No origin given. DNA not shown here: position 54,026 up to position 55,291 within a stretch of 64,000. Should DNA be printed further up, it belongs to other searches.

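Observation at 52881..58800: Ser/Thr kinase - YkgJ Cys-cluster protein - secreted VIT/vWA protein - HEAT-repeat protein block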

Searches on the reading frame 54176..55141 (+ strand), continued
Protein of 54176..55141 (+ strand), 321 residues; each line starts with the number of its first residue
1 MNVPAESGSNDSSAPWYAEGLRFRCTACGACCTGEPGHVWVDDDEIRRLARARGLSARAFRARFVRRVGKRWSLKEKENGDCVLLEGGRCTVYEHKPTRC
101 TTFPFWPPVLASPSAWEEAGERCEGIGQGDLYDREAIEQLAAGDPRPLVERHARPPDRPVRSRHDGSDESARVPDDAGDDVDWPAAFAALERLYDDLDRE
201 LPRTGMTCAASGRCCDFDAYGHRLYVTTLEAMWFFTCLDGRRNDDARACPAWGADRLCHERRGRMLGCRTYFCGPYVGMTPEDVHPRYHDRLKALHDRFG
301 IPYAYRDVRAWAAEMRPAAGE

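Call 22: find_related_loci(query=A1, collection=genome_contigs, flank=6000)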
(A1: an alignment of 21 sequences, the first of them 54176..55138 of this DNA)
Query A1 (321 aa) in genome_contigs; peptide patterns used: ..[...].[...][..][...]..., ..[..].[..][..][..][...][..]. (x = any residue, [..] = any of these).
600 stretches matched a pattern (row limit reached: there are more); 592 encode a relative of the query (tblastn E <= 1e-3); the best 80 are kept; 80 distinct loci.
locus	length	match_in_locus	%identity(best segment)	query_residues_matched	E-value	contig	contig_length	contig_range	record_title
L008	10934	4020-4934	62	9-319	1e-125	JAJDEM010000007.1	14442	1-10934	MAG: Planctomycetota bacterium isolate OFTM31 OFTM31_6, whole genome shotgun sequence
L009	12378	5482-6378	63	15-318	4e-124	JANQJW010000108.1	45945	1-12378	MAG: Planctomycetota bacterium isolate PL25a_bin.13 k99_3714331, whole genome shotgun sequence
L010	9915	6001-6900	35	16-320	5e-54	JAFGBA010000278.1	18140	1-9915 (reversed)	MAG: Sedimentisphaerales bacterium isolate Zod_Metabat.1001 k87_8529503, whole genome shotgun sequence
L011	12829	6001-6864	38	16-307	1e-52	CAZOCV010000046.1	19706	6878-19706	MAG TPA_asm: uncultured Pirellulales bacterium isolate SRP294416_co1_148 genome assembly, contig: NODE_5451_length_19706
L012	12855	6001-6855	36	12-318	8e-53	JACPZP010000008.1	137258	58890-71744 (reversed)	MAG: Planctomycetota bacterium isolate NC_groundwater_892_Pr1_S2p5_60_19 Montesol18_S2p5_coassembly_scaffold_8064, whole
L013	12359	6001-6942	36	12-319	9e-53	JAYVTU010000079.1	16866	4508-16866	MAG: Planctomycetota bacterium isolate GL74_UP_metabat_107_sub GL74_UP_metabat_107_sub_78, whole genome shotgun sequence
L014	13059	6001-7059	33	16-320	9e-50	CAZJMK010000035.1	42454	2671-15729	MAG TPA_asm: uncultured Phycisphaeraceae bacterium isolate SRP290908_co1_418 genome assembly, contig: NODE_992_length_42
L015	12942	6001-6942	34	16-307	2e-49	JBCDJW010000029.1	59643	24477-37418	MAG: Planctomycetota bacterium isolate P01_H01_bin.44 k141_1787557_length_59643_cov_25.2016, whole genome shotgun sequen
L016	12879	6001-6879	33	15-306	5e-49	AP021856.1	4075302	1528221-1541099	Candidatus Brocadia pituitae DNA, complete genome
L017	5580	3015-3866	35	16-306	2e-46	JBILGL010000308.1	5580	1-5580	MAG: Isosphaeraceae bacterium isolate ME2016-09-28_3300042471_group7_bin115 Rohwer_bin1633_scaffold_18557_c1, whole geno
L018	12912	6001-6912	32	11-310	4e-44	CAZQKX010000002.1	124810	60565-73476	MAG TPA_asm: uncultured Pirellulales bacterium isolate SRP167671_co1_135 genome assembly, contig: NODE_110_length_124810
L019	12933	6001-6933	37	9-303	6e-44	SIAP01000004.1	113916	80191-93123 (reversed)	MAG: Phycisphaerales bacterium isolate Baikal-deep-G177 BACOMB-C395, whole genome shotgun sequence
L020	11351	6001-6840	33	16-305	4e-42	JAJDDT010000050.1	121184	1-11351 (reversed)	MAG: Phycisphaerae bacterium isolate OFTM371 OFTM371_49, whole genome shotgun sequence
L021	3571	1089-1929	53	10-315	6e-42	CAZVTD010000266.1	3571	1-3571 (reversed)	MAG TPA_asm: uncultured Planctomycetota bacterium isolate SRP167436_co1_127 genome assembly, contig: NODE_43790_length_3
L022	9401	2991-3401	51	4-138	8e-41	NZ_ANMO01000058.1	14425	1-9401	Rhodopirellula europaea 6C c6C0058, whole genome shotgun sequence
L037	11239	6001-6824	49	13-305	2e-54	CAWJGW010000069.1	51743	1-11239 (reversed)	MAG: uncultured Isosphaeraceae bacterium isolate MFD04463.bin.2.46 genome assembly, contig: contig_86496, whole genome s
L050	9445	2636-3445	33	4-305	3e-35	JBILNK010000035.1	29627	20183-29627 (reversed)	MAG: Planctomycetota bacterium isolate ME2017-09-15_3300044707_group7_bin42 Rohwer_bin1771_scaffold_55_c2, whole genome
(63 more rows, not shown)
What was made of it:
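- Closest known: Single-domain YkgJ / UPF0153 / COG0727 'Fe-S-cluster containing protein' family. Same: It is 45-54% identical to single-domain proteins in Planctomycetota, Chlamydiota and Myxococcota (call 22).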

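Call 28: search_solved_structures(query=A2, max_evalue=1)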
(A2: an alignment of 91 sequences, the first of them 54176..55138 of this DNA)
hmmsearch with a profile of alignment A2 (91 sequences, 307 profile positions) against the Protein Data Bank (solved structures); distinct sequences matched with E-value up to 1: 4.
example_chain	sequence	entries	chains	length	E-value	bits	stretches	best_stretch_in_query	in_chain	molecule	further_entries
3t49_A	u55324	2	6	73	0.48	12.8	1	128-187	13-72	Fibrinogen-binding protein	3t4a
28jw_H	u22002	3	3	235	0.58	12.5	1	26-86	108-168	uL10c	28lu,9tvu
4h6h_A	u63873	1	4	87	0.78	12.1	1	128-187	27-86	Fibrinogen-binding protein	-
4h6i_A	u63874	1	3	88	0.81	12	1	128-187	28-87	Fibrinogen-binding protein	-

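Call 36: search_protein_families(library=pfam, proteins=[L017:3832-4446:+, L037:6965-7423:+], max_evalue=1)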
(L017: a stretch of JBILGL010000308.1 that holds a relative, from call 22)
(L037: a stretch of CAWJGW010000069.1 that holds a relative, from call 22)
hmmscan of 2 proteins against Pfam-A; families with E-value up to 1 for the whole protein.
L017:3832-4446:+ (204 aa): 2 families
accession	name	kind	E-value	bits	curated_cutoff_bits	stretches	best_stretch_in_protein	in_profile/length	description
PF00216.26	Bac_DNA_binding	-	1.2e-23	83.6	22.4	1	97-192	1-89/90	Bacterial DNA-binding protein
PF25818.1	MTRES1_C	-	0.024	15.5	27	1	89-132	42-85/103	Mitochondrial transcription rescue factor 1, C-terminal domain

L037:6965-7423:+ (152 aa): 6 families
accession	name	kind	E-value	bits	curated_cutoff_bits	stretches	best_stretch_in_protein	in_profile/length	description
PF00216.26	Bac_DNA_binding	-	1.1e-28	99.7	22.4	1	27-115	1-89/90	Bacterial DNA-binding protein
PF18291.6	HU-HIG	-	8e-06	26.3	26.2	1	15-118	20-121/125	HU domain fused to wHTH, Ig, or Glycine-rich motif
PF08766.16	DEK_C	-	0.047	14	24.8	1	25-58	20-53/54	DEK C terminal domain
PF03962.21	Mnd1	-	0.16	12.7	23.5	0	45-74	22-51/60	Mnd1 HTH domain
PF18175.6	HU-CCDC81_bac_2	-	0.2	12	35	1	42-79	13-50/70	CCDC81-like prokaryotic HU domain 2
PF18289.6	HU-CCDC81_euk_2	-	0.22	12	26.1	1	35-81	9-57/75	CCDC81 eukaryotic HU domain 2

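Call 37: predict_structure(alignment_id=A2)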
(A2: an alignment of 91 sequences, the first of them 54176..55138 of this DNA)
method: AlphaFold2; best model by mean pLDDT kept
length: 321 residues; sequences in the alignment: 91
mean_pLDDT: 90.8   pTM: 0.60
mean pLDDT of the five models: 90.8, 90.3, 89.6, 89.5, 88.9
residues with pLDDT >= 90: 252; 70-90: 41; 50-70: 23; < 50: 5
segments of 3 or more residues with pLDDT < 50: 168-171
pLDDT, mean of each block of 10 residues (from residue 1): 59 90 93 85 98 98 97 95 93 95 96 96 94 98 97 93 59 60 96 96 89 91 95 96 95 95 94 85 95 96 95 92 53
secondary structure, 60 per line:
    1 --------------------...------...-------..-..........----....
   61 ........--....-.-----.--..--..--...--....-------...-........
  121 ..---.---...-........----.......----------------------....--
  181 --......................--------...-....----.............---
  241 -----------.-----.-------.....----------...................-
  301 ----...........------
elements in order: E21-23 H43-52 H57-64 E65-68 E71-74 H98-101 H113-122 E130-132 H134-141 H146-152 H175-178 H183-204 H217-220 E225-227 H228-237 H266-270 H281-299 E305-307 H308-315
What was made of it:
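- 54176..55141 (+): Double-YkgJ protein 'YkgJ2': N half is a canonical CxxCxxCC domain with 8 invariant Cys; a variable linker follows; C half is a degenerate paralogue with 7 invariant Cys and the motif Cx5CC. AF2 pLDDT 90.8, pTM 0.60 (call 37).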

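Call 41: fold_search(model_id=the predicted structure, library=pdb)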
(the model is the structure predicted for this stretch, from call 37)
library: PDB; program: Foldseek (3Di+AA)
matches with E <= 10: 6; with E <= 0.001: 0
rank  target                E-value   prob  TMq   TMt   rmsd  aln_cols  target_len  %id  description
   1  5mpt                  4.6e+00  0.01  0.09  0.08  15.5       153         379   13  Structure of the citrinin polyketide synthase CMeT domain (released 2017-02-22)
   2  3t2b                  5.2e+00  0.03  0.11  0.09   9.0        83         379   19  Fructose-1,6-bisphosphate aldolase/phosphatase from Thermoproteus neutrophilus, ligand free (released 2011-10-26)
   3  5tro_B                6.2e+00  0.03  0.11  0.07  13.9       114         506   11  1.8 Angstrom Resolution Crystal Structure of Dimerization and Transpeptidase domains (residues 39-608) of Penicillin-B (released 2016-11-09)
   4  3t2c                  7.4e+00  0.02  0.07  0.06   9.1        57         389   24  Fructose-1,6-bisphosphate aldolase/phosphatase from Thermoproteus neutrophilus, DHAP-bound form (released 2011-10-26)
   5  8dgc_B                7.8e+00  0.02  0.15  0.04  12.7       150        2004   13  Avs3 bound to phage PhiV-1 terminase (released 2022-08-03)
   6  5yk2                  9.3e+00  0.01  0.08  0.07  10.9        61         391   15  The complex structure of Rv3197-erythromycin from Mycobacterium tuberculosis (released 2018-02-07)
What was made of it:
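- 54176..55141 (+): No structural or sequence relative in the PDB (calls 28, 41).
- Tried and rejected: The PDB sequence search (call 28) and Foldseek against the PDB (call 41) for YkgJ2 gave no relative.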

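Call 63: find_related_loci(query=A2, collection=metagenome_contigs, flank=7000)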
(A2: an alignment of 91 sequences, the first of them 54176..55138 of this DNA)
Query A2 (321 aa) in metagenome_contigs; peptide patterns used: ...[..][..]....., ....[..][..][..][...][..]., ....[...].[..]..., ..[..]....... (x = any residue, [..] = any of these).
600 stretches matched a pattern (row limit reached: there are more); 472 encode a relative of the query (tblastn E <= 1e-3); the best 80 are kept; 80 distinct loci.
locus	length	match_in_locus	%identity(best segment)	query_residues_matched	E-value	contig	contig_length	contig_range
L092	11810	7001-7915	32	12-317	7e-51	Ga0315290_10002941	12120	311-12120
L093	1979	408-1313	34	10-311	2e-51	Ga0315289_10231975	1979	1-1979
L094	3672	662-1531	36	16-311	6e-50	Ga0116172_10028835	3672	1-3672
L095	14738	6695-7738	33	16-321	1e-49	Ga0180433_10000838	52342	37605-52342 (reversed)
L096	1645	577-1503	32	9-317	1e-49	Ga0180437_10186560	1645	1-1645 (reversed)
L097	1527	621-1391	37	16-307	8e-47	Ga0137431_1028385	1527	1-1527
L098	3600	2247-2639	45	10-141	2e-37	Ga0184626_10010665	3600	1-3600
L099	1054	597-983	51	16-144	3e-39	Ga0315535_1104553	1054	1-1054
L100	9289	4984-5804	51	12-305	5e-37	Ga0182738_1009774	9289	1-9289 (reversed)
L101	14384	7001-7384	45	16-144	4e-37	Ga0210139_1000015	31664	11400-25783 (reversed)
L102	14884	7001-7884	50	5-316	1e-36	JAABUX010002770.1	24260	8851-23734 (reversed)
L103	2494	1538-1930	53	15-144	1e-36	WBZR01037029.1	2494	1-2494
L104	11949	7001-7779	48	15-305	3e-36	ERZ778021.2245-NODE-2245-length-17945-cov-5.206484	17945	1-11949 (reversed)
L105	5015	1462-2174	50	15-282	4e-46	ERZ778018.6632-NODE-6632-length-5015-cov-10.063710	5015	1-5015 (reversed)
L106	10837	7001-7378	45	16-142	5e-36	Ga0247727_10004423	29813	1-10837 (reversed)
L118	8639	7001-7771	32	21-314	5e-33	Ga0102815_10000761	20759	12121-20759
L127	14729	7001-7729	35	21-305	2e-32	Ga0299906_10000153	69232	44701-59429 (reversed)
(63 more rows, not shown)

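Call 77: search_protein_families(library=pfam, proteins=[L118:4336-5826:-, L118:3670-4311:-, L118:7894-8637:-, L118:1668-3479:+, L127:4266-5684:-, L127:2886-4265:-, L127:7726-9903:-, L127:10339-11280:-, L127:11202-13280:+, L050:3442-5058:-], max_evalue=0.001)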
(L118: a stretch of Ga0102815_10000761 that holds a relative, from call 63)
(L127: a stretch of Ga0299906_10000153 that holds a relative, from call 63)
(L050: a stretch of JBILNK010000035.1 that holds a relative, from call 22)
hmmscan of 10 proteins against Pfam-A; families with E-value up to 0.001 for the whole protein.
L118:4336-5826:- (496 aa): 7 families
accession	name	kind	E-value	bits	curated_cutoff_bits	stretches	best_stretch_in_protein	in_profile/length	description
PF07724.20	AAA_2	-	5.9e-49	166.7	27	1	225-398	1-165/166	AAA domain (Cdc48 subfamily)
PF10431.15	ClpB_D2-small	-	2.7e-20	72.6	21.9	1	405-483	1-79/81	C-terminal, D2-small domain, of ClpB protein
PF07728.20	AAA_5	-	2.9e-09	37.5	22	1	230-353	2-125/139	AAA domain (dynein-related subfamily)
PF00004.35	AAA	-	1.7e-06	28.9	21.2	1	231-359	2-117/131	ATPase family associated with various cellular activities (AAA)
PF00158.32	Sigma54_activat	-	9.5e-06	25.8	20.2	1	228-335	23-127/168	Sigma-54 interaction domain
PF06309.17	Torsin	-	5.2e-05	23.8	27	1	189-265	17-91/127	Torsin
PF13401.12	AAA_22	-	0.00052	20.8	27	0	232-326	10-109/130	AAA domain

L118:3670-4311:- (213 aa): 0 families

L118:7894-8637:- (247 aa): 0 families

L118:1668-3479:+ (603 aa): 4 families
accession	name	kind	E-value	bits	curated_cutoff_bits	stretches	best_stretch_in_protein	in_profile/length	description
PF00916.26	Sulfate_transp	-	6.5e-71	239.5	23.2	2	221-447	130-368/380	Sulfate permease family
PF01740.26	STAS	-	3.1e-09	37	22.6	1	513-592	12-93/106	STAS domain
PF00955.27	HCO3_cotransp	-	1.4e-06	27.7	27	1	55-273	58-258/551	HCO3- transporter integral membrane domain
PF13466.11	STAS_2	-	0.00027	21.5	29.2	1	530-590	17-77/80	STAS domain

L127:4266-5684:- (472 aa): 6 families
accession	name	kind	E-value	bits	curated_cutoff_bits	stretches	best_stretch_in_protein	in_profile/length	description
PF07724.20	AAA_2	-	7.9e-51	172.8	27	1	200-373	1-166/166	AAA domain (Cdc48 subfamily)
PF10431.15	ClpB_D2-small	-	2.2e-14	53.7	21.9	1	379-455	1-77/81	C-terminal, D2-small domain, of ClpB protein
PF00158.32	Sigma54_activat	-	3.4e-08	33.8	20.2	1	203-305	23-123/168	Sigma-54 interaction domain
PF00004.35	AAA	-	5e-08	33.9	21.2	1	206-335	2-119/131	ATPase family associated with various cellular activities (AAA)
PF07728.20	AAA_5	-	8e-08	32.8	22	1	205-312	2-105/139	AAA domain (dynein-related subfamily)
PF13401.12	AAA_22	-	0.00019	22.2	27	1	206-292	9-101/130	AAA domain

L127:2886-4265:- (459 aa): 0 families

L127:7726-9903:- (725 aa): 0 families

L127:10339-11280:- (313 aa): 2 families
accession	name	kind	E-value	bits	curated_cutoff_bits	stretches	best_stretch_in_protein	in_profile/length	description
PF04452.19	Methyltrans_RNA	-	2.9e-35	121.7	23.9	1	145-305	4-163/165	RNA methyltransferase domain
PF20260.4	PUA_4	-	4.8e-05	23.8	23.9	1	83-113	2-32/48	RNA methyltransferase PUA domain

L127:11202-13280:+ (692 aa): 2 families
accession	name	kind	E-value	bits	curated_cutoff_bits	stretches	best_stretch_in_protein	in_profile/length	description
PF00498.31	FHA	-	1e-15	58.3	20.7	1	85-147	2-67/67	FHA domain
PF16697.10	Yop-YscD_cpl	-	2.1e-14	54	33.2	1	69-155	4-92/94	Inner membrane component of T3SS, cytoplasmic domain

L050:3442-5058:- (538 aa): 0 families

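Call 83: find_encoding_contigs(protein=P0119, flank=6000, max_places=2)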
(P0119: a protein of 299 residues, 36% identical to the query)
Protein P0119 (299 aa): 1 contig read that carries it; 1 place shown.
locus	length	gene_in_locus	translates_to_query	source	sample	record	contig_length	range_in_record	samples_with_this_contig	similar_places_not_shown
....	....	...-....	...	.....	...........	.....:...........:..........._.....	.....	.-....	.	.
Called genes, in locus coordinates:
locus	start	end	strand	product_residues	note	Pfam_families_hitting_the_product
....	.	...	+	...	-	?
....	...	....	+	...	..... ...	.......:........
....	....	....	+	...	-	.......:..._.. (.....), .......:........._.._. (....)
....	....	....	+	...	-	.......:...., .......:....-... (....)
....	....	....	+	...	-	-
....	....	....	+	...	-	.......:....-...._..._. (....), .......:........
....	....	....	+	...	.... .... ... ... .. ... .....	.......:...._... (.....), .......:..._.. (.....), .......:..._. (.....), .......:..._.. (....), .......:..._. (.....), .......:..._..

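Call 88: search_protein_families(library=padloc, proteins=[window:54176-55141:+], max_evalue=0.001)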
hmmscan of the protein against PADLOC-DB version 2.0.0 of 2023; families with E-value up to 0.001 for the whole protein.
window:54176-55141:+ (321 aa): 0 families

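Call 98: search_protein_representatives(protein=window:54176-55138:+)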
Query: 321 residues. Proteins with E-value up to 0.001 (for the whole library): 3774; up to 1e-10: 1691; up to 1e-30: 59. The best 150 are listed.
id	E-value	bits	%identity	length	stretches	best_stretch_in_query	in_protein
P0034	3.7e-117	407.5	60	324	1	9-320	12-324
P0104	2.9e-77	276.3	57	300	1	12-254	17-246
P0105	5.5e-71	255.6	63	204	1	7-214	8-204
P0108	3.1e-62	226.9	66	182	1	11-159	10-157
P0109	2.1e-53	197.8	42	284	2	14-146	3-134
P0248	7.2e-52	192.8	62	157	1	179-314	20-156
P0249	1.2e-51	192.0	56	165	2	12-134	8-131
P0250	2.7e-49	184.3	38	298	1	11-313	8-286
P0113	9.3e-48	179.2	42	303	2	16-144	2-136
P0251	9.8e-48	179.2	40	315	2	15-144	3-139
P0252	1.4e-44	168.8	42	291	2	10-147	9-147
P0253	1.8e-43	165.1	38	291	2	11-141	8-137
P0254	1.1e-42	162.6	43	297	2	15-139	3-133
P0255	2.8e-42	161.2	37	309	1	14-314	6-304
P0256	3.3e-42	161.0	37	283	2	13-135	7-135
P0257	2.1e-41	158.3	34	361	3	87-236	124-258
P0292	3.7e-32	127.9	53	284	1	13-129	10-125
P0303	1.6e-30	122.5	44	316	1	12-144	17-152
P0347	2.1e-27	112.3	44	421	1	12-128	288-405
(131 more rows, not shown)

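Call 99: search_protein_families(library=pfam, proteins=[P0347, P0303, P0292, P0257], max_evalue=0.001)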
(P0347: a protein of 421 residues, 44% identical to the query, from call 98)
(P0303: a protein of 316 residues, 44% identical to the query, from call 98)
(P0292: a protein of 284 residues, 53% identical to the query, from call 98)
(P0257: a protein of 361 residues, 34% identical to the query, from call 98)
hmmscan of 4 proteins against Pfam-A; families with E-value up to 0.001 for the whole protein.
P0347 (421 aa): 3 families
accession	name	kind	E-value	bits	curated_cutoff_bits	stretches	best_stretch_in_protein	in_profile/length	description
PF00149.33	Metallophos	-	7.2e-17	62.9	21.5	1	5-229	1-190/191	Calcineurin-like phosphoesterase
PF03692.20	CxxCxxCC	-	4.2e-14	53.4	23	1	300-400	1-84/85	Putative zinc- or iron-chelating domain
PF12850.12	Metallophos_2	-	6.3e-06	26.7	27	1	6-251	2-137/154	Calcineurin-like phosphoesterase superfamily domain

P0303 (316 aa): 1 family
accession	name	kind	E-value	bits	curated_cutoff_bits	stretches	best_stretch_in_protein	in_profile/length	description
PF03692.20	CxxCxxCC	-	4.9e-11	43.6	23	1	30-131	2-84/85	Putative zinc- or iron-chelating domain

P0292 (284 aa): 1 family
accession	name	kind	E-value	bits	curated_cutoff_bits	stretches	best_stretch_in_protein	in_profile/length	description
PF03692.20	CxxCxxCC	-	2.4e-08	35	23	1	21-102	1-72/85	Putative zinc- or iron-chelating domain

P0257 (361 aa): 1 family
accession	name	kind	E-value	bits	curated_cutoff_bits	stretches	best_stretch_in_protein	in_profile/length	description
PF03692.20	CxxCxxCC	-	1.1e-13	52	23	2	21-149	1-73/85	Putative zinc- or iron-chelating domain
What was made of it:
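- Tried and rejected: The one long hit, P0347, is a Metallophos-YkgJ fusion (call 99).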
